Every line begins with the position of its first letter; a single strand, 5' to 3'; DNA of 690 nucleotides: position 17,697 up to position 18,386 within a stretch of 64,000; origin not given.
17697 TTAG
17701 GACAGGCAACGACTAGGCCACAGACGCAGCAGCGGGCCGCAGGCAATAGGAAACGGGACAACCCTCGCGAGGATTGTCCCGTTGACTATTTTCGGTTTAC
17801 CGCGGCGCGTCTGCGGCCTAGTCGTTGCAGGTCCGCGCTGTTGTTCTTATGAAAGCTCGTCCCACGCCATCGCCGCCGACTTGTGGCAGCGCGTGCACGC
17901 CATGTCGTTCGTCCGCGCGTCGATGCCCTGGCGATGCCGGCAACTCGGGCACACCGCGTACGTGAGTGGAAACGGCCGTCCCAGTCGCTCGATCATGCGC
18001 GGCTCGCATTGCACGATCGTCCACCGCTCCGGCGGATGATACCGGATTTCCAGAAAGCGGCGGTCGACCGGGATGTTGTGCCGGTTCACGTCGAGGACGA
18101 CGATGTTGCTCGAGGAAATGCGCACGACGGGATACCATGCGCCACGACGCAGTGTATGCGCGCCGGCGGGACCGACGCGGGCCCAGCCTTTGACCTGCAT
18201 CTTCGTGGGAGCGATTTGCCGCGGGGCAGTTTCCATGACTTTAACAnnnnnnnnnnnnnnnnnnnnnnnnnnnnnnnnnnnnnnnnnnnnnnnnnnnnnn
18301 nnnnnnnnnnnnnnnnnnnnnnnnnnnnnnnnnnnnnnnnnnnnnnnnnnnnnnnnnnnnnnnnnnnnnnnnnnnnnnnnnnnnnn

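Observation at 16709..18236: Two paralogous uncharacterised Zn-ribbon proteins bracketing a MOSC-like gene, linked to nrdJ and marR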

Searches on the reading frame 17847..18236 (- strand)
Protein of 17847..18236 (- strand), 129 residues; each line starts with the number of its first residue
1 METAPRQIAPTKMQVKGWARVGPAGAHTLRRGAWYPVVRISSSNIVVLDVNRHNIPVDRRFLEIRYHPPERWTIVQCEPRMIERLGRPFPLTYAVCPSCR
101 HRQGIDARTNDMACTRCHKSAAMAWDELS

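Call 4: search_protein_families(library=pfam, proteins=[window:17847-18236:-], max_evalue=1)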
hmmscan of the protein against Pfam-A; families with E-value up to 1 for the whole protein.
window:17847-18236:- (129 aa): 5 families
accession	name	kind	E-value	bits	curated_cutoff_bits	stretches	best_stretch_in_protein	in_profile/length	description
PF14319.11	Zn_Tnp_IS91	-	0.059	13.8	26.3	1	92-125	37-70/90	Transposase zinc-binding domain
PF09297.16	Zn_ribbon_NUD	-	0.059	13.5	24.8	0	95-103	23-31/32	NADH pyrophosphatase zinc ribbon domain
PF22191.2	IBR_1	-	0.15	12.4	27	1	96-119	6-29/47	IBR domain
PF08271.17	Zn_Ribbon_TF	-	0.28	11.2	29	1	95-117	2-25/43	TFIIB zinc-binding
PF24458.1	DUF7573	-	0.32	11.4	30.2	0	109-126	9-26/39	Domain of unknown function (DUF7573)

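Call 5: search_protein_families(library=ncbifam, proteins=[window:17847-18236:-], max_evalue=1)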
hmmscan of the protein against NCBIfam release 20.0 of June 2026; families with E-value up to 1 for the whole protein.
window:17847-18236:- (129 aa): 0 families

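Call 6: find_homologous_proteins(query=window:17847-18236:-, max_evalue=0.001)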
Query window:17847-18236:- (129 aa): 217 proteins with E <= 0.001 among 221 candidates; the best 120 are listed.
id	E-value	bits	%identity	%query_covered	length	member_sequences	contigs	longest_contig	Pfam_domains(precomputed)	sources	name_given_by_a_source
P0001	1.9e-75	269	87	100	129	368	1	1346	-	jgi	jgi:hypothetical protein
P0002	2.6e-75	269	88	100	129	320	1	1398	-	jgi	jgi:hypothetical protein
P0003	1.2e-73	263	79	100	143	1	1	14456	-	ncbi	-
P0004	6.0e-72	258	86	100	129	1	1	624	-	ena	-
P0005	3.1e-67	243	81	96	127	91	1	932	-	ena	-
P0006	4.0e-67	242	81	96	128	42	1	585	-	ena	-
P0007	1.2e-66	241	80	96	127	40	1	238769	-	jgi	jgi:hypothetical protein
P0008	2.3e-66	240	79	98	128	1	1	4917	-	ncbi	ncbi:MAG: hypothetical protein ACREMJ_11815 [Gemmatimonadales bacterium]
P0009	2.4e-65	236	78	96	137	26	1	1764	-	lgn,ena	-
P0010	3.7e-65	236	78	96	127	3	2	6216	-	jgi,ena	-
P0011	6.7e-65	235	77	96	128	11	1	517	-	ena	-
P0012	7.4e-65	235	76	98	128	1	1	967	-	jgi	jgi:hypothetical protein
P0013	7.9e-65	235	76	98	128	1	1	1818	-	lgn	-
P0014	5.0e-64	232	76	96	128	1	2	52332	-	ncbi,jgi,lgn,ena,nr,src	ncbi:MAG TPA: hypothetical protein VFK78_09920 [Gemmatimonadales bacterium]|nr:hypothetical protein 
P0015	7.0e-64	232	75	96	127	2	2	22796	-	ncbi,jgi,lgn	-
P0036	1.4e-61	224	76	96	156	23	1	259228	-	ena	-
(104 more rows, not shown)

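Call 9: find_encoding_contigs(protein=P0007, flank=8000, max_places=3)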
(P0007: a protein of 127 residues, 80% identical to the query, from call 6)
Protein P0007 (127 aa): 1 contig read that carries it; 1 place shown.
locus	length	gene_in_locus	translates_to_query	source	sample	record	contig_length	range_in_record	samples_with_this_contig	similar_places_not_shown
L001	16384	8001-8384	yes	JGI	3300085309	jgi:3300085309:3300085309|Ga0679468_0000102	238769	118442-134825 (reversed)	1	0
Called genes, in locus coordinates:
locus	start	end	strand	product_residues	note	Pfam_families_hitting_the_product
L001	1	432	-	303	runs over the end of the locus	PF12773:DZR, PF13240:Zn_Ribbon_1 (faint), PF24463:DUF7577 (faint), PF16697:Yop-YscD_cpl (faint), PF00498:FHA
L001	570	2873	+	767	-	-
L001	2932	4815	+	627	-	PF13240:Zn_Ribbon_1 (weak), PF13248:Zn_ribbon_3 (faint), PF00069:Pkinase, PF07714:PK_Tyr_Ser-Thr, PF01636:APH (faint), PF03109:ABC1 (weak), PF08308:PEGA (weak), PF03544:TonB_C (weak)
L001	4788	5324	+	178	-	PF25087:GMPPB_C (faint), PF25084:LbH_EIF2B, PF00132:Hexapep, PF14602:Hexapep_2 (weak)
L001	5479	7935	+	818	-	PF00317:Ribonuc_red_lgN, PF02867:Ribonuc_red_lgC, PF12637:TSCPD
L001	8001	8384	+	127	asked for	-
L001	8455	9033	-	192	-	PF03473:MOSC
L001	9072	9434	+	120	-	-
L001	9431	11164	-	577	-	PF16962:ABC_export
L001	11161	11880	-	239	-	PF00005:ABC_tran, PF13304:AAA_21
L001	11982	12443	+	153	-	PF01047:MarR, PF12802:MarR_2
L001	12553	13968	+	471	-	PF00224:PK, PF02887:PK_C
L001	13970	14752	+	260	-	PF23023:Anti-Pycsar_Apyc1, PF00753:Lactamase_B, PF12706:Lactamase_B_2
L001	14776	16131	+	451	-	PF01116:F_bP_aldolase, PF08013:GatZ_KbaZ-like (faint)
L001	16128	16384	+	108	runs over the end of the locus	PF12732:YtxH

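Call 13: search_solved_structures(query=A1, max_evalue=10, show_alignments=2)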
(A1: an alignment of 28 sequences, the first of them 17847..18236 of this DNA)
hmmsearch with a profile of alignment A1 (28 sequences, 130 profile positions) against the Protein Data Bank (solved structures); distinct sequences matched with E-value up to 10: 12.
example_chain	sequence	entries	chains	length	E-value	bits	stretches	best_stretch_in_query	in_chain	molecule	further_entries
4rvz_Z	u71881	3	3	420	0.13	15.5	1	88-123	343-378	tRNA(Ile2) 2-agmatinylcytidine synthetase TiaS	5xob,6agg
3amt_A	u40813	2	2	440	0.14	15.4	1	88-123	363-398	Putative uncharacterized protein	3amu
4bts_AN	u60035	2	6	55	0.17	15.1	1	96-121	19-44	40S RIBOSOMAL PROTEIN RPS29E | RPS29E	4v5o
2d74_B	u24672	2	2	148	0.22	14.8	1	72-124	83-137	Translation initiation factor 2 beta subunit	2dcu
2js4_A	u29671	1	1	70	0.24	14.7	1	96-116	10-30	UPF0434 protein BB2007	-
2mvw_A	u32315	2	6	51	0.69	13.2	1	88-121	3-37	Protein PML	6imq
9g6k_LO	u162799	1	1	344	0.98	12.7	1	18-81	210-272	LSU ribosomal protein L2P, putative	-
2l7x_A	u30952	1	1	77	0.99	12.7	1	69-117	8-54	Envelope glycoprotein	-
28zu_F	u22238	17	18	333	2.5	11.4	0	76-125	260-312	Eukaryotic translation initiation factor 2 subunit 2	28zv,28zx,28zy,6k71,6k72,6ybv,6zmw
6dcr_A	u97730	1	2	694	7.5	9.8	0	95-124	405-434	Primosomal protein N'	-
9zbu_H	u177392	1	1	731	7.9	9.7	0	95-124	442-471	Replication restart protein PriA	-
8fak_H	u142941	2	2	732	8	9.7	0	95-124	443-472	Primosomal protein N'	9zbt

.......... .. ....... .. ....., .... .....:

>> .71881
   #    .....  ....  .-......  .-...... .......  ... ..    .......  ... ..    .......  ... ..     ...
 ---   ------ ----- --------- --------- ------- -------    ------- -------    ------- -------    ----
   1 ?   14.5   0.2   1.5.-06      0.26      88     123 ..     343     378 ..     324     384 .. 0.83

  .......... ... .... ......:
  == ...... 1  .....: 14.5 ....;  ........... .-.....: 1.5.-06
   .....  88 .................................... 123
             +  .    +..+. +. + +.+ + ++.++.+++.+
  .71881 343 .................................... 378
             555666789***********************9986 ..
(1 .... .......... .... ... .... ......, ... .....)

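Call 17: predict_structure(alignment_id=A1)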
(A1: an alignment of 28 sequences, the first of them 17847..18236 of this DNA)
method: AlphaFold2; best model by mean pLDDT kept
length: 129 residues; sequences in the alignment: 28
mean_pLDDT: 82.2   pTM: 0.72
mean pLDDT of the five models: 82.2, 80.4, 80.1, 79.9, 78.4
residues with pLDDT >= 90: 59; 70-90: 39; 50-70: 29; < 50: 2
segments of 3 or more residues with pLDDT < 50: none
pLDDT, mean of each block of 10 residues (from residue 1): 58 82 74 90 91 90 91 82 61 89 84 95 81
secondary structure, 60 per line:
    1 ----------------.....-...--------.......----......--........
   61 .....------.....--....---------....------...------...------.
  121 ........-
elements in order: E17-21 E34-40 E45-50 E53-58 E62-65 E72-76 H79-82 E92-95 E102-104 E111-113 E120-128

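Call 21: find_encoding_contigs(protein=P0036, flank=8000, max_places=3)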
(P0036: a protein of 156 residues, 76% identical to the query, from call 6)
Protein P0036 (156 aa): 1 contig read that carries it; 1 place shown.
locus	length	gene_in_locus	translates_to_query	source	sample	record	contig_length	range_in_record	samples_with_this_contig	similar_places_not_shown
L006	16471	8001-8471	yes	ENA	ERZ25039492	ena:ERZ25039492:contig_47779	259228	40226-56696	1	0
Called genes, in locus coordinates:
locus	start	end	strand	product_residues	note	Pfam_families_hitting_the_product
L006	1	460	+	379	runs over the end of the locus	-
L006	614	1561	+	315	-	-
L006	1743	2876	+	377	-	-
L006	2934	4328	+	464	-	PF13240:Zn_Ribbon_1, PF24463:DUF7577 (weak), PF00069:Pkinase, PF07714:PK_Tyr_Ser-Thr, PF01636:APH (faint)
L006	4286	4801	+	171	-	PF08308:PEGA (faint), PF13620:CarboxypepD_reg (weak), PF03544:TonB_C (weak)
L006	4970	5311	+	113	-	PF25084:LbH_EIF2B (weak), PF00132:Hexapep, PF14602:Hexapep_2 (weak)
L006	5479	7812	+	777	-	PF00317:Ribonuc_red_lgN, PF02867:Ribonuc_red_lgC, PF12637:TSCPD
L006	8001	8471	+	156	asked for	-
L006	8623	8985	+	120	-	-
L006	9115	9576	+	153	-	PF01047:MarR, PF09339:HTH_IclR (faint), PF12802:MarR_2, PF13463:HTH_27 (faint), PF01325:Fe_dep_repress (weak)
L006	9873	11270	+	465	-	PF00224:PK, PF02887:PK_C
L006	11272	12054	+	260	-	PF23023:Anti-Pycsar_Apyc1, PF00753:Lactamase_B, PF12706:Lactamase_B_2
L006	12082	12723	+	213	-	PF12732:YtxH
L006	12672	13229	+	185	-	PF03631:Virul_fac_BrkB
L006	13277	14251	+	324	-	PF00155:Aminotran_1_2, PF01212:Beta_elim_lyase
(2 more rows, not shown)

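Call 23: search_protein_representatives(alignment_id=A1)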
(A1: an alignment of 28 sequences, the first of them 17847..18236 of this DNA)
Query: 28 sequences, 130 profile positions. Proteins with E-value up to 0.001 (for the whole library): 448; up to 1e-10: 233; up to 1e-30: 16. The best 150 are listed.
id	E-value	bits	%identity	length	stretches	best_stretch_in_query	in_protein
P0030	8.2e-53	194.1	-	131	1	4-130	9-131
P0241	5.5e-41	155.9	-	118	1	13-130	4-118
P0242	2.9e-37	143.8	-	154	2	11-87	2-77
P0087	6.9e-37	142.6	-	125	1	3-100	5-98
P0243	2.1e-35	137.8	-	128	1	12-130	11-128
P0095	2.7e-34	134.2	-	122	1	29-130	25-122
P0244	8.4e-34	132.6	-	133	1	35-130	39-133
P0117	9.2e-34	132.5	-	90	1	38-130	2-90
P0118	1.1e-33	132.2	-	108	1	6-104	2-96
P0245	3.9e-33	130.5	-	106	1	23-129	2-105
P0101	9.1e-33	129.3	-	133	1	3-95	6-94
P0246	1.6e-32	128.4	-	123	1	11-127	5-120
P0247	9.4e-32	126.0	-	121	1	10-130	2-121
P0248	1.4e-31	125.5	-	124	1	11-90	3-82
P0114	3.3e-31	124.2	-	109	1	3-96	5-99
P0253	5.7e-28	113.7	-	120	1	11-130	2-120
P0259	1.1e-26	109.5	-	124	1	11-130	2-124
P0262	8.3e-26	106.8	-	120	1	12-130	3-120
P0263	1.2e-25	106.3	-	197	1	9-129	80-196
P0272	1.5e-24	102.7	-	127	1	12-129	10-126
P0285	3.3e-23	98.3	-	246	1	11-128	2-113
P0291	1.7e-22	96.0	-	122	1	12-129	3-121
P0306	6.3e-21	91.0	-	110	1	13-120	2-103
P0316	5.6e-20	87.9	-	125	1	13-129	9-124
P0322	1.2e-19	86.8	-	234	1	10-128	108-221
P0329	4.1e-19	85.1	-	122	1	13-129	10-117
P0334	5.8e-19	84.6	-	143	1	8-128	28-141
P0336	8.2e-19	84.1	-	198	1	12-127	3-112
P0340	1.6e-18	83.2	-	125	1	14-129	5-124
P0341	1.7e-18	83.1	-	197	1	9-128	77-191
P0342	1.8e-18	83.1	-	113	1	12-128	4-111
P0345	2.9e-18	82.3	-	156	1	7-128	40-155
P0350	6.5e-18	81.2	-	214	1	9-128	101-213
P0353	1.3e-17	80.3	-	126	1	8-128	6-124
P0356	2.0e-17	79.7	-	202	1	11-128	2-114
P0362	3.1e-17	79.1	-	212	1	9-128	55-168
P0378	4.7e-16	75.2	-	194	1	11-130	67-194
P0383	9.8e-16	74.2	-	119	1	14-127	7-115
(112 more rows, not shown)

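Call 27: find_related_loci(query=A1, collection=genome_contigs, flank=6000)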
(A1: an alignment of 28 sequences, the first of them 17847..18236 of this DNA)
Query A1 (129 aa) in genome_contigs; peptide patterns used: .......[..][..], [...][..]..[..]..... (x = any residue, [..] = any of these).
351 stretches matched a pattern; 336 encode a relative of the query (tblastn E <= 1e-3); the best 80 are kept; 80 distinct loci.
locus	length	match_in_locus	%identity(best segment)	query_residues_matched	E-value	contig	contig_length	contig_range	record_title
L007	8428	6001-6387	91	1-129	2e-80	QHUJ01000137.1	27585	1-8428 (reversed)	MAG: Gemmatimonadetes bacterium isolate AG30 14_0929_12_40cm_scaffold_525_curated, whole genome shotgun sequence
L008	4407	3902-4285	92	1-128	2e-80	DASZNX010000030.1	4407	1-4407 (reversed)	MAG TPA_asm: Gemmatimonadales bacterium isolate SMAG_U5929 k141_754114, whole genome shotgun sequence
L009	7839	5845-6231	91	1-129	2e-80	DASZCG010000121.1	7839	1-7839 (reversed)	MAG TPA_asm: Gemmatimonadales bacterium isolate SMAG_U6436 k141_301323, whole genome shotgun sequence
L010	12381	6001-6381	90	1-127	2e-77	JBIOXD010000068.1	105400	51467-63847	MAG: Gemmatimonadales bacterium isolate MAG065 k127_2970074, whole genome shotgun sequence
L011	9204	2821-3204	88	1-128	1e-77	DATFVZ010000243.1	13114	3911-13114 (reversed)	MAG TPA_asm: Gemmatimonadales bacterium isolate SMAG_U9477 k141_12005506, whole genome shotgun sequence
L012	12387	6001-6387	88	1-129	5e-77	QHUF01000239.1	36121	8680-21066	MAG: Gemmatimonadetes bacterium isolate AG34 14_0929_02_30cm_scaffold_2496_curated, whole genome shotgun sequence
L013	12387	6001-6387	88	1-129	4e-77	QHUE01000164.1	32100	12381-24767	MAG: Gemmatimonadetes bacterium isolate AG35 14_0903_16_40cm_scaffold_11020_curated, whole genome shotgun sequence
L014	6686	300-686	88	1-129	5e-77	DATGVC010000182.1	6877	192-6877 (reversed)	MAG TPA_asm: Gemmatimonadales bacterium isolate SMAG_U10546 k141_991690, whole genome shotgun sequence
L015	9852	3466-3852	88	1-129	5e-77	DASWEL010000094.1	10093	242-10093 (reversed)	MAG TPA_asm: Gemmatimonadales bacterium isolate SMAG_U2761 k141_142888, whole genome shotgun sequence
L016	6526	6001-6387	88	1-129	5e-77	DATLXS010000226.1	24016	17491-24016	MAG TPA_asm: Gemmatimonadales bacterium isolate SMAG_U13252 k141_1684797, whole genome shotgun sequence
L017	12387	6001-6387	88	1-129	5e-77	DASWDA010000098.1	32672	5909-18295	MAG TPA_asm: Gemmatimonadales bacterium isolate SMAG_U2723 k141_604610, whole genome shotgun sequence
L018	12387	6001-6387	88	1-129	5e-77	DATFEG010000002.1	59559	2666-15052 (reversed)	MAG TPA_asm: Gemmatimonadales bacterium isolate SMAG_U8601 k141_2381107, whole genome shotgun sequence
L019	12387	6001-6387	88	1-129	8e-77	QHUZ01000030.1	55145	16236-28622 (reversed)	MAG: Gemmatimonadetes bacterium isolate AG16 14_0903_16_40cm_scaffold_291_curated, whole genome shotgun sequence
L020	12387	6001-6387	87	1-129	9e-77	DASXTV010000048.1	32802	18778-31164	MAG TPA_asm: Gemmatimonadales bacterium isolate SMAG_U4701 k141_1627013, whole genome shotgun sequence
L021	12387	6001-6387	86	1-129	2e-76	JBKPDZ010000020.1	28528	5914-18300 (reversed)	MAG: Gemmatimonadota bacterium isolate GB_EKS_MAG_00011 GB_EKS_000000953890, whole genome shotgun sequence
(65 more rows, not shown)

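Call 30: search_protein_families(library=pfam, proteins=[P0322, P0345, P0350, P0285, P0336, P0356, P0378, P0263, P0341, P0362], max_evalue=0.1)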
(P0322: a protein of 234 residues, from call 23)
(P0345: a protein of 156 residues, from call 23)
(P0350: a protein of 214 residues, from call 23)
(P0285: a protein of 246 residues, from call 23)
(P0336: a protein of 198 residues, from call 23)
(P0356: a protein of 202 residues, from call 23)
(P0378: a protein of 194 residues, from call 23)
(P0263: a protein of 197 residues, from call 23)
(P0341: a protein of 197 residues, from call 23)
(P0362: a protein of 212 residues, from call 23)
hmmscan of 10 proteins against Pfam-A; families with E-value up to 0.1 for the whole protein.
P0322 (234 aa): 2 families
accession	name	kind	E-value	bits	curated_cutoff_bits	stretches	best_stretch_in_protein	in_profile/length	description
PF04542.20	Sigma70_r2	-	0.00013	22.1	24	1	34-88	1-56/71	Sigma-70 region 2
PF23475.1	zf-Tbcl_FmdE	-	0.016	15.1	23.2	1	188-213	8-30/35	FmdE treble clef zinc finger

P0345 (156 aa): 4 families
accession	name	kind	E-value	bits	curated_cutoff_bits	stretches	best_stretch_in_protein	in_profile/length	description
PF12760.12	Zn_ribbon_IS1595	-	0.0027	18.1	25.4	1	117-146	15-44/46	Transposase zinc-ribbon domain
PF22191.2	IBR_1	-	0.01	16.1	27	1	124-149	6-31/47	IBR domain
PF03966.22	Trm112p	-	0.012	16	22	1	123-152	9-38/40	Trm112p-like protein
PF08274.17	Zn_Ribbon_YjdM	-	0.087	13.3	30.8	0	124-145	5-25/30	PhnA Zinc-Ribbon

P0350 (214 aa): 5 families
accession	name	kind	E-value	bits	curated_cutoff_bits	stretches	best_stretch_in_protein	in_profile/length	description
PF17283.8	Zn_ribbon_SprT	-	3.5e-05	24.2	28.1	1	181-211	6-38/38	SprT-like zinc ribbon domain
PF04542.20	Sigma70_r2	-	0.00013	22.1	24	1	36-92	4-61/71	Sigma-70 region 2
PF12773.13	DZR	-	0.046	14.3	27.3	1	181-212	14-39/45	Double zinc ribbon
PF14319.11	Zn_Tnp_IS91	-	0.059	13.8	26.3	1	175-212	34-71/90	Transposase zinc-binding domain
PF13717.11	Zn_ribbon_4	-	0.087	13.2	30.3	0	182-207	5-35/36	zinc-ribbon domain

P0285 (246 aa): 4 families
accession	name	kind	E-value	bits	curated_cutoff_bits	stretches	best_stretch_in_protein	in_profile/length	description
PF22191.2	IBR_1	-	0.0024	18.2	27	1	81-107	5-31/47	IBR domain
PF19134.6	DUF5817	-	0.011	16.1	31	1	81-105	5-29/57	Domain of unknown function (DUF5817)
PF17283.8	Zn_ribbon_SprT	-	0.015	15.8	28.1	1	80-105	5-32/38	SprT-like zinc ribbon domain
PF18826.6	bVLRF1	-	0.087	13.2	27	0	154-204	52-103/145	Bacteroidetes VLRF1 release factor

P0336 (198 aa): 1 family
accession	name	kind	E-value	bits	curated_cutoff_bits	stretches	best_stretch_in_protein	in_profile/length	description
PF23547.1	Zn_ribbon_FGT1_1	-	0.055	13.5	27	0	98-110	3-15/35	FORGETTER1 first zinc ribbon domain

P0356 (202 aa): 2 families
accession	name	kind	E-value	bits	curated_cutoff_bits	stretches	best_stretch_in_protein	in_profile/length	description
PF12760.12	Zn_ribbon_IS1595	-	0.0048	17.3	25.4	1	80-105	19-44/46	Transposase zinc-ribbon domain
PF01873.23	eIF-5_eIF-2B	-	0.067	13.5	27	0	78-106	86-116/117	Domain found in IF2B/IF5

P0378 (194 aa): 0 families

P0263 (197 aa): 0 families

P0341 (197 aa): 1 family
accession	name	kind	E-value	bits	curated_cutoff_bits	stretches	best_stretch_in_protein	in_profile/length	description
PF12773.13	DZR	-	0.052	14.2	27.3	0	155-190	11-39/45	Double zinc ribbon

P0362 (212 aa): 3 families
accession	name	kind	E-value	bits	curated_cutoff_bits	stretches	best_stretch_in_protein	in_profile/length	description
PF06507.19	ARF_AD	-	0.019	15.3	27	1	158-183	43-68/84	Auxin response factor ancillary domain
PF08792.16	A2L_zn_ribbon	-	0.024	14.7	22.9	0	151-164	20-33/33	A2L zinc ribbon domain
PF03966.22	Trm112p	-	0.044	14.1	22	0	136-164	9-37/40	Trm112p-like protein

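Call 33: fold_search(model_id=the predicted structure, library=pdb)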
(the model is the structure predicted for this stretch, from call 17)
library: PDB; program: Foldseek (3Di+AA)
matches with E <= 10: 827; with E <= 0.001: 0
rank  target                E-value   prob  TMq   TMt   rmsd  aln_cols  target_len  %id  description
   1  7nac_E                6.9e-02  0.98  0.31  0.25  11.2        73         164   11  State E2 nucleolar 60S ribosomal biogenesis intermediate - Composite model (released 2022-11-09)
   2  5apo_E                6.9e-02  0.96  0.29  0.22  10.7        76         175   16  Structure of the yeast 60S ribosomal subunit in complex with Arx1, Alb1 and C-terminally tagged Rei1 (released 2015-12-16)
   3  8r55_z                9.3e-02  0.85  0.29  0.27  20.8        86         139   12  Bacillus subtilis MutS2-collided disome complex (collided 70S) (released 2024-01-17)
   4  6gml_Z                1.0e-01  0.82  0.28  0.09   9.2        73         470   20  Structure of paused transcription complex Pol II-DSIF-NELF (released 2018-09-05)
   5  9coj_MODEL_1_A        1.1e-01  0.93  0.33  0.34  13.6        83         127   14  SH3-like tandem domain of human KIN protein (released 2024-07-31)
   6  7pel_A                1.1e-01  0.92  0.33  0.18   8.0        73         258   11  CryoEM structure of simian T-cell lymphotropic virus intasome in complex with PP2A regulatory subunit B56 gamma (released 2021-08-25)
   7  3fc3_A                1.2e-01  0.63  0.33  0.24  15.9       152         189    9  Crystal structure of the beta-beta-alpha-Me type II restriction endonuclease Hpy99I (released 2009-03-31)
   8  4tse_A                1.2e-01  0.77  0.30  0.25  11.7        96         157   10  Crystal Structure of the Mib Repeat Domain of Mind bomb 1 (released 2015-03-18)
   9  2ckk                  1.2e-01  0.57  0.34  0.36  11.3       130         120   11  High resolution crystal structure of the human kin17 C-terminal domain containing a kow motif (released 2006-10-04)
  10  8e5t_E                1.3e-01  0.96  0.32  0.29  11.3        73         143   11  Yeast co-transcriptional Noc1-Noc2 RNP assembly checkpoint intermediate (released 2023-04-12)
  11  8azw_E                1.4e-01  0.98  0.32  0.32   3.5        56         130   12  Cryo-EM structure of the plant 60S subunit (released 2023-06-07)
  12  3j6x_L6               1.4e-01  0.93  0.30  0.26  11.2        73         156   11  S. cerevisiae 80S ribosome bound with Taura syndrome virus (TSV) IRES, 5 degree rotation (Class II) (released 2014-06-11)
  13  9r9o_LE               1.5e-01  0.95  0.31  0.26  11.2        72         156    8  Yeast 80S with nascent chain in complex with Ssb1-ADP in the S1 state (released 2025-12-24)
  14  8jiv_CM               1.6e-01  0.99  0.32  0.34   2.9        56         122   12  Atomic structure of wheat ribosome reveals unique features of the plant ribosomes (released 2024-03-27)
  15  9a5o_B                1.6e-01  0.96  0.31  0.06  13.6        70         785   11  Integrative model of YABR-MUTS2 by crosslinking MS and deep learning (released 2024-09-18)
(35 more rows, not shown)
